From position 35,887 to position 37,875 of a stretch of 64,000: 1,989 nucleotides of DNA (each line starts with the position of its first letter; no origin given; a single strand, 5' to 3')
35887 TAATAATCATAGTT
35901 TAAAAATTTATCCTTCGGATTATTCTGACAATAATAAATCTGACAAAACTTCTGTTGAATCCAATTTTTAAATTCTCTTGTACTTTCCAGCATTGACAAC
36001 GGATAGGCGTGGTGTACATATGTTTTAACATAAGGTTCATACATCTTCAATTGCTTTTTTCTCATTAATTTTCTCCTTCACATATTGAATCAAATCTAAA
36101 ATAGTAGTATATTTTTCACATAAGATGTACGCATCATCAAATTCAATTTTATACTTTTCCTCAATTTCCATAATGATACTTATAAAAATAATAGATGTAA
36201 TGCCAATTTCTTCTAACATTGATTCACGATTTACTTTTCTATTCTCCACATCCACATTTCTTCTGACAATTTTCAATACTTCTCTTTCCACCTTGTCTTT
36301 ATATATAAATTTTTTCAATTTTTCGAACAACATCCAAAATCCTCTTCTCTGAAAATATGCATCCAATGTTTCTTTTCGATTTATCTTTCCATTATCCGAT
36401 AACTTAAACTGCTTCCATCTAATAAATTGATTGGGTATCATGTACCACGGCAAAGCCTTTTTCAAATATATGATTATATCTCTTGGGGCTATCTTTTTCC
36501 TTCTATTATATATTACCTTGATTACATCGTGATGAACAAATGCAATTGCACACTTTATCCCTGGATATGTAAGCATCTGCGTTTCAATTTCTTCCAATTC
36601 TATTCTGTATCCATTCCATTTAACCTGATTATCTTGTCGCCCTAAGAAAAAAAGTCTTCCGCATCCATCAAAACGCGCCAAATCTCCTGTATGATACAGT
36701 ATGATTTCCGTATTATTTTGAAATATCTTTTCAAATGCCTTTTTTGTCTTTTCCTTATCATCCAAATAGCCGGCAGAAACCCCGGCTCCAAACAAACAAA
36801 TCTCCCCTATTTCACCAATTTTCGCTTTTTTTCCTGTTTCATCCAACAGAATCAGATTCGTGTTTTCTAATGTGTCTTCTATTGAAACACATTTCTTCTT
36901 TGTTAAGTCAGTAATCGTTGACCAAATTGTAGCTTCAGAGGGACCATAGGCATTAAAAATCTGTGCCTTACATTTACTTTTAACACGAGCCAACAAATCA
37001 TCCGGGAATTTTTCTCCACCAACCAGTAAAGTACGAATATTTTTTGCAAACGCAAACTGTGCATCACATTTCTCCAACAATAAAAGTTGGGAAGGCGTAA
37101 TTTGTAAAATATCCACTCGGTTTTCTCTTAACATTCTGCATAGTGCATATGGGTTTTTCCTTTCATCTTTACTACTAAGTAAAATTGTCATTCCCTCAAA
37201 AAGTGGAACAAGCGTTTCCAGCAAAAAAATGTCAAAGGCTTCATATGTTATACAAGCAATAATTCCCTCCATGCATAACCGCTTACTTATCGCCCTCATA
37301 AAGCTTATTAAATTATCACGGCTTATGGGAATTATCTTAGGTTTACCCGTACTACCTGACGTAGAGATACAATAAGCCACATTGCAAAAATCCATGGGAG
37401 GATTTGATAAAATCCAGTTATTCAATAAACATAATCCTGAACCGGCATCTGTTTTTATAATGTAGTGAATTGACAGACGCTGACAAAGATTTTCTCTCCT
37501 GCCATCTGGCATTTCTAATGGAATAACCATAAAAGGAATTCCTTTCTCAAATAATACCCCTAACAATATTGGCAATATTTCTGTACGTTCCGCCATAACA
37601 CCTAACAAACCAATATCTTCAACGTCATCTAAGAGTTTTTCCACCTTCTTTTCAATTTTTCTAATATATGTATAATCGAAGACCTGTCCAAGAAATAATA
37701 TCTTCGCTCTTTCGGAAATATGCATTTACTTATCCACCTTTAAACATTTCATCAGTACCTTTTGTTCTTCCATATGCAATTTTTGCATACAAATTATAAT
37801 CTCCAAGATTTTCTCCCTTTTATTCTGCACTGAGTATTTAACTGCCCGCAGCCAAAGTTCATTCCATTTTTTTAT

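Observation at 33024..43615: Candidate new system: AT-rich island encoding a condensation-domain-free thiotemplated amide assembly line plus secreted partners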

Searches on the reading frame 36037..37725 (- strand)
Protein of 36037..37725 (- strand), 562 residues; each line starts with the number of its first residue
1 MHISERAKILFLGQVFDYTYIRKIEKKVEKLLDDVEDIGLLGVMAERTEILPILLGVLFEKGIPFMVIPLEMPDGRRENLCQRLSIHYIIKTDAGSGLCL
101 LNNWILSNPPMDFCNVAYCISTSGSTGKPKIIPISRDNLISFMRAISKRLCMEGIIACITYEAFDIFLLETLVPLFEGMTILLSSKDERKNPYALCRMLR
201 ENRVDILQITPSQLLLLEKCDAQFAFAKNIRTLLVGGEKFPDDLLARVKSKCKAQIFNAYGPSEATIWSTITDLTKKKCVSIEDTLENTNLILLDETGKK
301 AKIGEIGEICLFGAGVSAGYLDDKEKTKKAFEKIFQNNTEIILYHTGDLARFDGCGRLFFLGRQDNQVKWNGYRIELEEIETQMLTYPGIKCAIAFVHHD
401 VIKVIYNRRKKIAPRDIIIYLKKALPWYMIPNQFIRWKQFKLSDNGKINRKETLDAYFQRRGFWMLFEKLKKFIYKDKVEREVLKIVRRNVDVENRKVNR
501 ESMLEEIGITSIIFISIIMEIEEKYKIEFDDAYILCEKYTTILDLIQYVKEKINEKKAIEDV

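Call 4: search_protein_families(library=pfam, max_evalue=0.1, proteins=[window:36037-37725:-])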
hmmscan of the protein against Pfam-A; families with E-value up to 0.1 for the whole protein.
window:36037-37725:- (562 aa): 5 families
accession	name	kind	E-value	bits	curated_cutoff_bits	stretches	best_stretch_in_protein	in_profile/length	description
PF00501.34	AMP-binding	-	1.1e-34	120.3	29.9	1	114-321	162-384/384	AMP-binding enzyme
PF00550.31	PP-binding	-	1.9e-06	28.4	20.8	1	482-549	2-67/67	Phosphopantetheine attachment site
PF13789.11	DUF4181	-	0.0061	17.4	25.4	1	481-556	10-85/108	Domain of unknown function (DUF4181)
PF23297.2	ACP_SdgA_C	-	0.015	15.8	27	1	476-558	8-88/95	Highly reducing polyketide synthase sdgA, C-terminal ACP domain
PF03321.19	GH3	-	0.022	14.4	23.6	1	117-144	80-108/304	GH3 family N-terminal domain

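Call 5: search_protein_families(library=ncbifam, max_evalue=0.1, proteins=[window:36037-37725:-])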
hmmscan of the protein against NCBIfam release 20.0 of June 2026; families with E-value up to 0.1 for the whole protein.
window:36037-37725:- (562 aa): 112 families (the best 25 are shown)
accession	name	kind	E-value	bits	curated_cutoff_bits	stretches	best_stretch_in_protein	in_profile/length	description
TIGR01733.1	AA-adenyl-dom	subfamily_domain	6.4e-72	242.6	317.4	1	41-394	28-408/409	amino acid adenylation domain-containing protein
NF003417.0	PRK04813.1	subfamily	2.2e-56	191.5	476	1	115-453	145-499/505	D-alanine--poly(phosphoribitol) ligase subunit DltA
NF047350.1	aureusi_NRPS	equivalog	3e-56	190.2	2500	1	116-552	1574-1993/2373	aureusimine non-ribosomal peptide synthetase AusA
TIGR01734.1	D-ala-DACP-lig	equivalog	1.9e-54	185.1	559.85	1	117-452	145-497/504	D-alanine--poly(phosphoribitol) ligase subunit DltA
NF004282.0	PRK05691.1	subfamily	2.4e-52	176.5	4090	1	101-486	1258-1653/4334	non-ribosomal peptide synthase/polyketide synthase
NF041803.1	NRPS_SolG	exception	1.4e-44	152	2200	1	115-461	711-1081/1163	solanimycin non-ribosomal peptide synthetase SolG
NF038078.1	NRPS_MxcG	equivalog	2.3e-39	134.5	2300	1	115-457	599-960/1442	myxochelin non-ribosomal peptide synthetase MxcG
TIGR03098.1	ligase_PEP_1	hypoth_equivalog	1.9e-38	132.2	592.35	1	116-452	165-513/517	acyl-CoA ligase (AMP-forming), exosortase A system-associated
NF007605.2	PRK10252.1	equivalog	1.8e-30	105.3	2400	1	115-451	595-955/1292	enterobactin non-ribosomal peptide synthetase EntF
NF004837.0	PRK06187.1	subfamily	1.4e-27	96.1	476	1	111-452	167-517/531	long-chain-fatty-acid--CoA ligase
TIGR01923.1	menE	equivalog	6.1e-27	94.5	330.15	1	112-452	111-441/442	o-succinylbenzoate--CoA ligase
NF052269.1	Staph_lig_FadD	equivalog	2.9e-24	85.3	650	1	114-453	150-489/499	long-chain-fatty-acid--CoA ligase FadD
NF005714.0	PRK07529.1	subfamily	2e-22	79.3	632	1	115-396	219-507/640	acyl-CoA synthetase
TIGR03443.1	alpha_am_amid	equivalog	8.7e-22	76.4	1030.1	2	122-400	423-736/1390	L-aminoadipate-semialdehyde dehydrogenase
NF002966.0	PRK03640.1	equivalog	2.4e-21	75.9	556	1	112-453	139-476/483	o-succinylbenzoate--CoA ligase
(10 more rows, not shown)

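Call 51: search_solved_structures(query=window:36037-37725:-, max_evalue=1e-20, show_alignments=0)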
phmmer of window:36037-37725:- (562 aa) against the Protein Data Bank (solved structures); distinct sequences matched with E-value up to 1e-20: 61 (the best 60 are shown).
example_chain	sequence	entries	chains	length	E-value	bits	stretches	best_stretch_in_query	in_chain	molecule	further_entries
6mfy_A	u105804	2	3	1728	5.7e-76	259.6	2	107-452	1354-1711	Linear gramicidin synthase subunit A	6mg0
6mfz_A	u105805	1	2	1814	6.5e-76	259.4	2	107-452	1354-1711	Linear gramicidin synthase subunit A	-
9be3_A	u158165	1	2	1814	6.5e-76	259.4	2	107-452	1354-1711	Linear gramicidin synthase subunit A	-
9meh_A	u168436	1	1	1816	6.5e-76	259.4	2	107-452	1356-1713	Linear gramicidin synthase subunit A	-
9be4_A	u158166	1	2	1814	6.6e-76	259.4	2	107-452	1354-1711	Linear gramicidin synthase subunit A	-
8xjz_C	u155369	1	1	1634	2e-70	241.3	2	115-456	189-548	Peptide synthetase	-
4zxh_A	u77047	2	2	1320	4.7e-47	164.2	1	41-552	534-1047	ABBFA_003403 | Tyrocidine synthetase 3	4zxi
5u89_A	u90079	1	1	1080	1.5e-43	152.6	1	115-452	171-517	Amino acid adenylation domain protein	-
8jbr_A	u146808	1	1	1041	2e-42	148.9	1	109-452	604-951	McyA protein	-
2vsq_A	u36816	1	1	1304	4.2e-42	147.8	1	112-451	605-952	SURFACTIN SYNTHETASE SUBUNIT 3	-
8www_A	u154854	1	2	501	1.8e-40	142.4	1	115-452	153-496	Carrier domain-containing protein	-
7ly7_A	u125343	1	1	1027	1.7e-37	132.6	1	40-453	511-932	BmdB, Bacillamide NRPS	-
7ly4_E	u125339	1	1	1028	1.8e-37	132.6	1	40-453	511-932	BmdB, bacillamide NRPS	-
1amu_A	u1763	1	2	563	1.8e-37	132.5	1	110-453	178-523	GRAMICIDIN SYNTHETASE 1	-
9bfd_B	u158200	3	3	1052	3.4e-37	131.6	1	116-451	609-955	Tyrocidine synthase 2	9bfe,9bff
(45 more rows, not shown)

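Call 52: search_solved_structures(query=window:36037-37725:-, max_evalue=1e-60, show_alignments=1)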
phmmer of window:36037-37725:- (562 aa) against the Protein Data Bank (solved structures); distinct sequences matched with E-value up to 1e-60: 6.
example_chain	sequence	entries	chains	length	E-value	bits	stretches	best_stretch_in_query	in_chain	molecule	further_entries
6mfy_A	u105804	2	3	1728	5.7e-76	259.6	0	107-452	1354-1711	Linear gramicidin synthase subunit A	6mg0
6mfz_A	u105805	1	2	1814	6.5e-76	259.4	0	107-452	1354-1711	Linear gramicidin synthase subunit A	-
9be3_A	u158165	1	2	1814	6.5e-76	259.4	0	107-452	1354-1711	Linear gramicidin synthase subunit A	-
9meh_A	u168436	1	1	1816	6.5e-76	259.4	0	107-452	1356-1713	Linear gramicidin synthase subunit A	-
9be4_A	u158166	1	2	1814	6.6e-76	259.4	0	107-452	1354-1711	Linear gramicidin synthase subunit A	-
8xjz_C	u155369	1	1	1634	2e-70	241.3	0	115-456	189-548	Peptide synthetase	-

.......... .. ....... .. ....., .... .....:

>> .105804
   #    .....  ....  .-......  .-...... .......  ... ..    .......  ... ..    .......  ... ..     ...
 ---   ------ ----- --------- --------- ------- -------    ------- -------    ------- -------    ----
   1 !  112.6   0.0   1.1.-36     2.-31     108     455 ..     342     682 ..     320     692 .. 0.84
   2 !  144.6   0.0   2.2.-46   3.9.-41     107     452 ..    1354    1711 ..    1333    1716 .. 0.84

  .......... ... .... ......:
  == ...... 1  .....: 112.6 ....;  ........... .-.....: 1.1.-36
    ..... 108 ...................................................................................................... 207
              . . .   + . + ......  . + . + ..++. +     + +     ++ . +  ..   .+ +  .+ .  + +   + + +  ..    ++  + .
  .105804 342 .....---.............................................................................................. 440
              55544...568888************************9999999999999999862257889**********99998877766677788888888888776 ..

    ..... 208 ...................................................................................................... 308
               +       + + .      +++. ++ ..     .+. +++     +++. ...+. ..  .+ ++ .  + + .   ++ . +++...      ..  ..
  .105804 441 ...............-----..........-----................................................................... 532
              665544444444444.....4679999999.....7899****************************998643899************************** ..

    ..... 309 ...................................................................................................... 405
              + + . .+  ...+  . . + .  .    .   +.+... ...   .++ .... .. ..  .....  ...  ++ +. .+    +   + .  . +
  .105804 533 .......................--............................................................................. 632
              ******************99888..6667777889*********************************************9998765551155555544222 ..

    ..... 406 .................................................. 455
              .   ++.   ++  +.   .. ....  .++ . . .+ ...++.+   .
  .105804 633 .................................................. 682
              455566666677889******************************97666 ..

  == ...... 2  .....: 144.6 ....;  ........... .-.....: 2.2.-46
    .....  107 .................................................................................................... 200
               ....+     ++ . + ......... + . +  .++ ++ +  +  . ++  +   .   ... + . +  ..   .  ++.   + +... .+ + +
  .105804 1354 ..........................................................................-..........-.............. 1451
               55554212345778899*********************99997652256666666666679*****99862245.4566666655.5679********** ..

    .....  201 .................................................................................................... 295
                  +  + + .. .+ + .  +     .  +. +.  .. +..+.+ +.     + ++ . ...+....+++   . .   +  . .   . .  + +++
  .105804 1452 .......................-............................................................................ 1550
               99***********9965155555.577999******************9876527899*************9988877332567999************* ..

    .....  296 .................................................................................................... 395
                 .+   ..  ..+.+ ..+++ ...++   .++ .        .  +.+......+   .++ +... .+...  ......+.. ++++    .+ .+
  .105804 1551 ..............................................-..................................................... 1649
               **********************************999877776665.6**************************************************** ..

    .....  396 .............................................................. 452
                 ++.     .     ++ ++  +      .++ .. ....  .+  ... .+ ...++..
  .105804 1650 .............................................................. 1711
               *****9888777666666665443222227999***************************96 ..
